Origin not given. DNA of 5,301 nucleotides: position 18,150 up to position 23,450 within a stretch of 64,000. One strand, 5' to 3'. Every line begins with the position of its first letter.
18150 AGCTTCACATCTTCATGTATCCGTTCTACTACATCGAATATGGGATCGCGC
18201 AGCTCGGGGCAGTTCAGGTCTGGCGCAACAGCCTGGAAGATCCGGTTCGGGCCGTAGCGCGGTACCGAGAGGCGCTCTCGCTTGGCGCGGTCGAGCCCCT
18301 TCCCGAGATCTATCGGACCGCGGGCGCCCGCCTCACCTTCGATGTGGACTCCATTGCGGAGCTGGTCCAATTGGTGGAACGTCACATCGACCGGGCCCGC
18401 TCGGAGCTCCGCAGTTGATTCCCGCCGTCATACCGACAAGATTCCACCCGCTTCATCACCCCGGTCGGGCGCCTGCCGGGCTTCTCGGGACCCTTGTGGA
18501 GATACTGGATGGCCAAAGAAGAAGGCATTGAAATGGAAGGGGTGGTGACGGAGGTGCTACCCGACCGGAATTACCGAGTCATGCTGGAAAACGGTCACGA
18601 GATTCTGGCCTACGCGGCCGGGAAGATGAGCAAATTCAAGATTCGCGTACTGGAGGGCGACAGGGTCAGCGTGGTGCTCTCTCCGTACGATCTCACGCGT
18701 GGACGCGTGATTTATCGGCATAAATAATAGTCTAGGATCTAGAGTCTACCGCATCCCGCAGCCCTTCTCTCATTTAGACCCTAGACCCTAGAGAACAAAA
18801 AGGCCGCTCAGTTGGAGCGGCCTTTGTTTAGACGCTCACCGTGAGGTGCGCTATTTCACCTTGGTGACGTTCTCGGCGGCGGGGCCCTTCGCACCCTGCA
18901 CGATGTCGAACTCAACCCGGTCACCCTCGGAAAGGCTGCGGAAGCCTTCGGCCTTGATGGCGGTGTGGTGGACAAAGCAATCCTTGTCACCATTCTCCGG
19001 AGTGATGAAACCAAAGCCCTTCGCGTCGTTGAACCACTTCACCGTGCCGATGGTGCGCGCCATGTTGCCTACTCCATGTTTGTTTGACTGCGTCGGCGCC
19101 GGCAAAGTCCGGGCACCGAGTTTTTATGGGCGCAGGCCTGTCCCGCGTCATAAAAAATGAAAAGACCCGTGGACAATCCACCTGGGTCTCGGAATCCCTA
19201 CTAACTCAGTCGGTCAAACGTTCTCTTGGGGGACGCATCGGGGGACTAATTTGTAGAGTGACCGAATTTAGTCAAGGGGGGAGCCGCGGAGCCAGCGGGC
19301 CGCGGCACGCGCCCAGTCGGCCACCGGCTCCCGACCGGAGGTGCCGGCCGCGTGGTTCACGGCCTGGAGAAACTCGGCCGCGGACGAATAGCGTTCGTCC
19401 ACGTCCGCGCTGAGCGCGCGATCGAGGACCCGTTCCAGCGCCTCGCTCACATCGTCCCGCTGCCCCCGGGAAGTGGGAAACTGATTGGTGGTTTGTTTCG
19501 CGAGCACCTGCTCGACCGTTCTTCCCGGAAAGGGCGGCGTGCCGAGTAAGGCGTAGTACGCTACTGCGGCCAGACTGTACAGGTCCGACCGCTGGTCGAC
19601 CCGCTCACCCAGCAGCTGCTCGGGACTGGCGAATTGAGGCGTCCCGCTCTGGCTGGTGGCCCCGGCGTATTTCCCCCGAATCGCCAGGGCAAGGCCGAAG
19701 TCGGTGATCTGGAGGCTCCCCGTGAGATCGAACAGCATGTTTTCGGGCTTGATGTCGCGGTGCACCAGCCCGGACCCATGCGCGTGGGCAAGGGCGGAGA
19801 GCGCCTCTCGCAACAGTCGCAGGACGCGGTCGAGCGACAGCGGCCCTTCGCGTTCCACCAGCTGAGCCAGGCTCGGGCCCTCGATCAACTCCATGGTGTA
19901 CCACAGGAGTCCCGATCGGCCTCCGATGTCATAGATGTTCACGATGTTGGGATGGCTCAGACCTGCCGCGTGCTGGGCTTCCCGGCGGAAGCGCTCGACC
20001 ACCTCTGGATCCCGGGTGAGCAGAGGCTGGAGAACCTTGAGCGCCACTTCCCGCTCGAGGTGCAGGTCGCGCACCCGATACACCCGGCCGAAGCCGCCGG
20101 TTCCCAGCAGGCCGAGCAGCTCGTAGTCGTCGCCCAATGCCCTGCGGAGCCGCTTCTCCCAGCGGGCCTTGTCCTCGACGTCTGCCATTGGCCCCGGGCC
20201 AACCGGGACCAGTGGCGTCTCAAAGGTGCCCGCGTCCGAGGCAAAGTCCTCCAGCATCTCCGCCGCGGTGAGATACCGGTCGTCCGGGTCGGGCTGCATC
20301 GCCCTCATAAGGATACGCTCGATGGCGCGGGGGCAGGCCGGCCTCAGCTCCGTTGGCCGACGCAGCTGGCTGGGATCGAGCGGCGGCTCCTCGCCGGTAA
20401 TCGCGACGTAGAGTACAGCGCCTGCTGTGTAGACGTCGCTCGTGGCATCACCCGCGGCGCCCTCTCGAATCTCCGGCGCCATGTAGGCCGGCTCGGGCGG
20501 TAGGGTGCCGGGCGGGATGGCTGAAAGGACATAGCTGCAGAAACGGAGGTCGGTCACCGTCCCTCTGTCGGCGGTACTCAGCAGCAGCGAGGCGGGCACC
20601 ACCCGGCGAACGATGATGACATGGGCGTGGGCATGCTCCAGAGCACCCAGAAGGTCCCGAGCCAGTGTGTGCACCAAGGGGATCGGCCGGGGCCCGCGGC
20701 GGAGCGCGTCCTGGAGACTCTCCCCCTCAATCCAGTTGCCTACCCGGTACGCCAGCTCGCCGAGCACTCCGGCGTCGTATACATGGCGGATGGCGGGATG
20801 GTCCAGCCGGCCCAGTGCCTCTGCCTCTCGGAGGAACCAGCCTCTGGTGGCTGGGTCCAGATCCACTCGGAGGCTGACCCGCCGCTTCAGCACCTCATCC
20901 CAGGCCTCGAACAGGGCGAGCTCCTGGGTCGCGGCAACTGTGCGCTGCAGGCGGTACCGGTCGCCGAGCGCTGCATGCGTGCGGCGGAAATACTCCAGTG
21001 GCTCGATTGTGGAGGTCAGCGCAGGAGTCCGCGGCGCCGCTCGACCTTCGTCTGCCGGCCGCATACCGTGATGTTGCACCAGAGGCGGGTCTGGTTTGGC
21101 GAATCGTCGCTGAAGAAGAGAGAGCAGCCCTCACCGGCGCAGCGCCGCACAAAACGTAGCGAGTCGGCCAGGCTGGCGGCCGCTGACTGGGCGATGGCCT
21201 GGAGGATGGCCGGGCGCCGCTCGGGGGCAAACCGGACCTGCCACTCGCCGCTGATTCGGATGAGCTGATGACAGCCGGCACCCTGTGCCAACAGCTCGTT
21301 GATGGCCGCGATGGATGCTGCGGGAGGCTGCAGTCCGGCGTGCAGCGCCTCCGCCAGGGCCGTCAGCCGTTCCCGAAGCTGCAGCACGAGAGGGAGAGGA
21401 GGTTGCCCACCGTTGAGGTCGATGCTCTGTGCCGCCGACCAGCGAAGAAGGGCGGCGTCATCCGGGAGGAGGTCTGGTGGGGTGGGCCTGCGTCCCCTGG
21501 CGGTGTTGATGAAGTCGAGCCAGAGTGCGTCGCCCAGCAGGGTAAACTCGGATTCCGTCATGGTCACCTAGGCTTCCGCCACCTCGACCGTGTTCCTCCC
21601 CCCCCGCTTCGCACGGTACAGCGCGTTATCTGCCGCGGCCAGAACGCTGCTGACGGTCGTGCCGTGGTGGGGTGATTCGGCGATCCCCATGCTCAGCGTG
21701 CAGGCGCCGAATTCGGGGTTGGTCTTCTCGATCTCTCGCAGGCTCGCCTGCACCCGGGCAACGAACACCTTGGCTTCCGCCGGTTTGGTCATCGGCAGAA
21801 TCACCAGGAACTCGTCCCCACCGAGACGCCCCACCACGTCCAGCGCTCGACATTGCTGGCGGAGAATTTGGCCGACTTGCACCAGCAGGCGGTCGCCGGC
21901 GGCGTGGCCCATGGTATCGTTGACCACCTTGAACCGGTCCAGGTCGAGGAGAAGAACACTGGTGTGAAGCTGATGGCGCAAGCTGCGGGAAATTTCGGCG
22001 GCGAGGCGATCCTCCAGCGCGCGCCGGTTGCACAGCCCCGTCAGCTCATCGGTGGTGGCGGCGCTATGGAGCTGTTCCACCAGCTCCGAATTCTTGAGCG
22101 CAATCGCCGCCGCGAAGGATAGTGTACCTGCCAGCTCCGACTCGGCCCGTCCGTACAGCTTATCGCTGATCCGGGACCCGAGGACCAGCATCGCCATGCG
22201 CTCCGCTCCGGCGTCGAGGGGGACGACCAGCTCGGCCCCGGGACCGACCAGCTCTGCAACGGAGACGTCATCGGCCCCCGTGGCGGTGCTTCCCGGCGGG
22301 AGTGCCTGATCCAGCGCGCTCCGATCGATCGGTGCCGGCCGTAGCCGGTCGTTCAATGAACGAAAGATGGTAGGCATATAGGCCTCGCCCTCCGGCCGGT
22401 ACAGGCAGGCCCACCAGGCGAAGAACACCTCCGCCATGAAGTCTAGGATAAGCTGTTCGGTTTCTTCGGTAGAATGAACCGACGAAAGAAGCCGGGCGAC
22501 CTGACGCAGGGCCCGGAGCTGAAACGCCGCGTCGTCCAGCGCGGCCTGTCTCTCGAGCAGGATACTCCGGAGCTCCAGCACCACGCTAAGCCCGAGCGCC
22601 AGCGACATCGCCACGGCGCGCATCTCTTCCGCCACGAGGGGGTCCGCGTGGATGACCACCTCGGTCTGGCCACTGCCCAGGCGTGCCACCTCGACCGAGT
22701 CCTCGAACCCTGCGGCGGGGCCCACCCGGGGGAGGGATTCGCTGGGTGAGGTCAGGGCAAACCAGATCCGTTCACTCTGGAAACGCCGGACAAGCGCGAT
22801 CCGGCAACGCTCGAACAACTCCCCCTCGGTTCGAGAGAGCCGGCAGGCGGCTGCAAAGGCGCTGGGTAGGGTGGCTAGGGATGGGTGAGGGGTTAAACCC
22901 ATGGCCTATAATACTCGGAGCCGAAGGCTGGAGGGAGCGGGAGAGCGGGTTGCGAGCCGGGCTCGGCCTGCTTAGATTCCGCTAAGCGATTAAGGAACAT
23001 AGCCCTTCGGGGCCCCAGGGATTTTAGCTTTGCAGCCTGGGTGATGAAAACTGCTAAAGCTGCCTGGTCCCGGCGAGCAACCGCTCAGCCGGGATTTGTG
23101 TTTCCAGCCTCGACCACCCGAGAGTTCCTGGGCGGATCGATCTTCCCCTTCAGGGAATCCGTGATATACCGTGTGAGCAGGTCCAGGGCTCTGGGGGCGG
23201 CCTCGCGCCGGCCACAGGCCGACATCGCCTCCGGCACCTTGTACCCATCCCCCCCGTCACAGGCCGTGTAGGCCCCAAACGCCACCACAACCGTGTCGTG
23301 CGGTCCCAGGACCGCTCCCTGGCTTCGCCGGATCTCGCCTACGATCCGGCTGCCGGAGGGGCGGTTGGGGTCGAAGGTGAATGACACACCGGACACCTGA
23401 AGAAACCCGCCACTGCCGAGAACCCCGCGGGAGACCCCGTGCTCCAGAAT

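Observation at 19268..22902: Tightly coupled GAF-GGDEF / CGNR zinc-finger / tandem-kinase operon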

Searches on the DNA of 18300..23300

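Call 52: search_rna_families(source=window, start=18300, end=23300, threshold=evalue, max_evalue=1)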
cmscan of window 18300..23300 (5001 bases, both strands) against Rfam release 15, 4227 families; matches with E-value up to 1: 1.
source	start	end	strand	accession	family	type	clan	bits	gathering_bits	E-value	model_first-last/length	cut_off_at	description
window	18796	19117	-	RF01766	cspA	Cis-reg; thermoregulator;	-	56.7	78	8.2e-13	1-428/428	no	cspA thermoregulator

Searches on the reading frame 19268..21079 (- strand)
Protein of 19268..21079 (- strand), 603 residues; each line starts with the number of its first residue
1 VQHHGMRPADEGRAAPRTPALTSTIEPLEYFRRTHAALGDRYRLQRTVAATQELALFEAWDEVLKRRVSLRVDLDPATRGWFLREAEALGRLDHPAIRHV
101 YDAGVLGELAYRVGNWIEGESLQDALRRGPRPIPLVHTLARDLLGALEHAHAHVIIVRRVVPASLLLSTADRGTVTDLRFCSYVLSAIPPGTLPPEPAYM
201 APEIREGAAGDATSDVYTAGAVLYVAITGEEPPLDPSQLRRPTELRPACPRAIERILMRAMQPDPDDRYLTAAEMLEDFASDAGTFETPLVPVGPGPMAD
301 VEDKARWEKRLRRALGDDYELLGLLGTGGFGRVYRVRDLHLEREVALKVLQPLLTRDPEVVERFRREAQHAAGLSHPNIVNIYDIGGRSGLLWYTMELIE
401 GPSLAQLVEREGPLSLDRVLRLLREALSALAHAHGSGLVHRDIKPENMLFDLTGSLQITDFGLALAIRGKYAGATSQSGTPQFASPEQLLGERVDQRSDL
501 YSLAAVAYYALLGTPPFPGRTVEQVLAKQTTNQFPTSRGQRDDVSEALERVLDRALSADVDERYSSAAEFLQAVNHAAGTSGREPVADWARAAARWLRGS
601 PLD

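Call 3: search_protein_families(library=pfam, proteins=[window:19268-21079:-], max_evalue=0.01)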
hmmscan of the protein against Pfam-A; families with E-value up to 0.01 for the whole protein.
window:19268-21079:- (603 aa): 4 families
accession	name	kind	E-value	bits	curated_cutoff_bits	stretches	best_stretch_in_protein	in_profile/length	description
PF00069.31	Pkinase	-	9.8e-63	212.4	31.7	2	319-571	1-258/263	Protein kinase domain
PF07714.23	PK_Tyr_Ser-Thr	-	1e-34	120.5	23.1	2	324-564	6-249/258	Protein tyrosine and serine/threonine kinase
PF01636.29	APH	-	1.8e-05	25.1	23.2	1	332-434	12-108/239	Phosphotransferase enzyme family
PF03109.22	ABC1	-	0.00033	20.3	22.9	1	360-468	116-218/244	ABC1 atypical kinase-like domain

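Call 4: search_protein_families(library=ncbifam, proteins=[window:19268-21079:-], max_evalue=0.01)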
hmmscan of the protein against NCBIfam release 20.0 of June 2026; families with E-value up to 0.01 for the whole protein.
window:19268-21079:- (603 aa): 16 families
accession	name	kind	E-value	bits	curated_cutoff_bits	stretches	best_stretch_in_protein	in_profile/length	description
NF033483.0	PknB_PASTA_kin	equivalog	4.7e-116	389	450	2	313-580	3-271/563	Stk1 family PASTA domain-containing Ser/Thr kinase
NF047741.1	antiphage_MADS6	equivalog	4e-77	260.1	460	3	139-434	304-608/612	methylation-associated defense system protein kinase MAD6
NF052427.1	StpK7MSMEG_1200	equivalog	1e-66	225.7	900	2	318-585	8-276/601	serine/threonine protein kinase StpK7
NF009651.0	PRK13184.1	equivalog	9.1e-48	162.9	839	3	318-575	3-288/932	serine/threonine-protein kinase PknD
TIGR03903.1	TOMM_kin_cyc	equivalog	5.7e-47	160.3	705.75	2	343-571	4-241/1267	TOMM system kinase/cyclase fusion protein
NF033442.0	BREX_PglW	equivalog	6.4e-39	133.5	990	3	198-464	393-660/1391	BREX system serine/threonine kinase PglW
NF038150.1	lanthi_synth_IV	equivalog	2.5e-38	132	650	2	310-591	182-470/851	class IV lanthionine synthetase LanL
NF053615.1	SerThrKinAfsKStmc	equivalog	1.9e-31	109.5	1300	2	318-543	14-238/809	protein serine/threonine kinase AfsK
NF038151.1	lanthi_synth_III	equivalog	1.4e-14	53.5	575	1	318-562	221-476/833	class III lanthionine synthetase LanKC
NF058632.1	SerThrKinPrkT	equivalog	7.9e-11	41.5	280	1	317-451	21-151/322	serine/threonine protein kinase PrkT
NF043056.1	T4SS_LegK1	equivalog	1.7e-10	40.1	550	1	436-506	208-279/516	Dot/Icm T4SS effector kinase LegK1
NF011464.0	PRK14879.1-7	equivalog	2.5e-06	27.4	246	1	376-464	67-149/221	Kae1-associated kinase Bud32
NF041408.1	XopAU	subfamily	3.9e-06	26.7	450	1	419-535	330-437/498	XopAU family type III secretion system effector serine/threonine kinase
TIGR03724.2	arch_bud32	equivalog_domain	4.7e-06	26.2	125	1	371-465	52-132/193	KEOPS complex kinase/ATPase Bud32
NF011463.0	PRK14879.1-4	equivalog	6.7e-06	25.7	188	1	371-464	77-160/237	Kae1-associated kinase Bud32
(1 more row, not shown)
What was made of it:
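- On Anti-phage kinase systems (PD-T4-6, MADS, BREX PglW): MADS6 scores 260 bits against 460 and PglW 133 against 990 (call 4).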

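Call 79: search_protein_families(library=padloc, proteins=[window:19268-21064:-], max_evalue=0.00001)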
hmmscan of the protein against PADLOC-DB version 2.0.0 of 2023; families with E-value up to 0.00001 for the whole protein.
window:19268-21064:- (598 aa): 33 families (the best 25 are shown)
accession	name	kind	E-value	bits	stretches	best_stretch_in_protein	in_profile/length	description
PDLC04042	PD-T4-6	-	1.8e-117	390.2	2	308-579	5-279/292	-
PDLC04053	PD-T4-6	-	5.1e-113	375.6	2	313-580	10-279/311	-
PDLC04061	PD-T4-6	-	2.8e-110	368.2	2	306-576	10-287/510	-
PDLC04043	PD-T4-6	-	1.8e-103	345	2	313-576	16-281/452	-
PDLC04054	PD-T4-6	-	7.8e-101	336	2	312-574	10-275/347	-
PDLC04039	PD-T4-6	-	4.6e-98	327.2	2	312-586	14-289/458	-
PDLC04060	PD-T4-6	-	1.9e-97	325.2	2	309-571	5-268/486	-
PDLC04052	PD-T4-6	-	2.2e-94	315.4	2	308-570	5-274/496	-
PDLC04057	PD-T4-6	-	6.1e-89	297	2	310-573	6-271/443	-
PDLC04138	mad6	-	1.9e-88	296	2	309-571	48-312/659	mads_6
PDLC04041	PD-T4-6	-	8.8e-88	293.4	2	311-582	27-303/443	-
PDLC04040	PD-T4-6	-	1.4e-86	289.4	2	319-581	1-272/547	-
PDLC04048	PD-T4-6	-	2.3e-82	275.2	2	310-571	8-271/354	-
PDLC04047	PD-T4-6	-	2.1e-81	271.5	2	312-571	10-271/327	-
PDLC04050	PD-T4-6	-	1.8e-75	252.7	2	313-584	64-339/480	-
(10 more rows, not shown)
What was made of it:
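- The kinase matches PADLOC PD-T4-6 and mad6 models and NCBIfam MADS6 (calls 4, 79).
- Tried and rejected: Rejected (calls 4, 79).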

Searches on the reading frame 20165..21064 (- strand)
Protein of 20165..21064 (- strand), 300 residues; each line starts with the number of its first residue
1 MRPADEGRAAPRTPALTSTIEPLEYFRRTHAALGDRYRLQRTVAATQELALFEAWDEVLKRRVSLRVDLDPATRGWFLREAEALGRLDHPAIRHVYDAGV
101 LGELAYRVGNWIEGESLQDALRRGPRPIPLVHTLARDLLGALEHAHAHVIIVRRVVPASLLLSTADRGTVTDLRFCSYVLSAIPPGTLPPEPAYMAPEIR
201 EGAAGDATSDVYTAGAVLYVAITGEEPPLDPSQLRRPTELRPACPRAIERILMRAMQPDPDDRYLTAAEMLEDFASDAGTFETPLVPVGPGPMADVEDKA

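Call 80: search_solved_structures(query=window:20165-21064:-, max_evalue=0.001)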
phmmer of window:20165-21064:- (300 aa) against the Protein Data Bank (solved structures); distinct sequences matched with E-value up to 0.001: 486 (the best 60 are shown).
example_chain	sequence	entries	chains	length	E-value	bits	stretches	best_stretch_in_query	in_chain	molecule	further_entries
1o6y_A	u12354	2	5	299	2.6e-21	79.5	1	27-274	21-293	SERINE/THREONINE-PROTEIN KINASE PKNB | Probable serine/threonine-protein kinase pknB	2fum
1mru_A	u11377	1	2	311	3.5e-21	79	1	30-275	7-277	Probable serine/threonine-protein kinase pknB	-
5u94_A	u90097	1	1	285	3.8e-21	78.9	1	30-274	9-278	Serine/threonine-protein kinase PknB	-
6b2p_A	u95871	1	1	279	3.8e-21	78.9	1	31-274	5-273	Serine/threonine-protein kinase PknB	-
3f69_A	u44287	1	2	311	4.7e-21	78.6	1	64-275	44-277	Serine/threonine-protein kinase pknB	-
6i2p_A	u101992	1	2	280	9e-21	77.7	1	64-274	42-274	Serine/threonine-protein kinase PknB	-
3ori_A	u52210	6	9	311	1.1e-20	77.4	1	64-275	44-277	Serine/threonine protein kinase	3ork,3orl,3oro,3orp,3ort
3f61_A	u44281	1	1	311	1.1e-20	77.4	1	64-275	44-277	Serine/threonine-protein kinase pknB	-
3orm_A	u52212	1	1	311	4.6e-20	75.3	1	30-275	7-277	Serine/threonine protein kinase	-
2h34_A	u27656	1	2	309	1.5e-19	73.7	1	36-270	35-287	Serine/threonine-protein kinase pknE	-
9tmq_A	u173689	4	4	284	8e-18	68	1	29-232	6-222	Serine/threonine-protein kinase PknA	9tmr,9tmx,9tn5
4ow8_A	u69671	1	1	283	8.6e-18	67.9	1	29-232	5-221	Serine/threonine-protein kinase PknA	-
6b2q_A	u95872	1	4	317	3e-17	66.1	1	28-264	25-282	Serine/threonine-protein kinase PknA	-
4x3f_A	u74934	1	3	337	3.2e-16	62.7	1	29-266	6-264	Serine/threonine-protein kinase PknA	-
9ymt_A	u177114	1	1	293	4.6e-15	58.9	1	34-276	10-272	Serine/Threonine Kinase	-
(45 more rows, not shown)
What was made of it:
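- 20237..20956 (-): Pseudokinase domain (aa ~37-276), with VSLRV (K->R), VRR in place of HRD, DLR in place of DFG, and no G-loop. It has a PknB-like fold by sequence, E 2.6e-21 (call 80).
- On Pseudokinase, N-terminal domain: It has a PknB-like fold, E 2.6e-21 (call 80).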
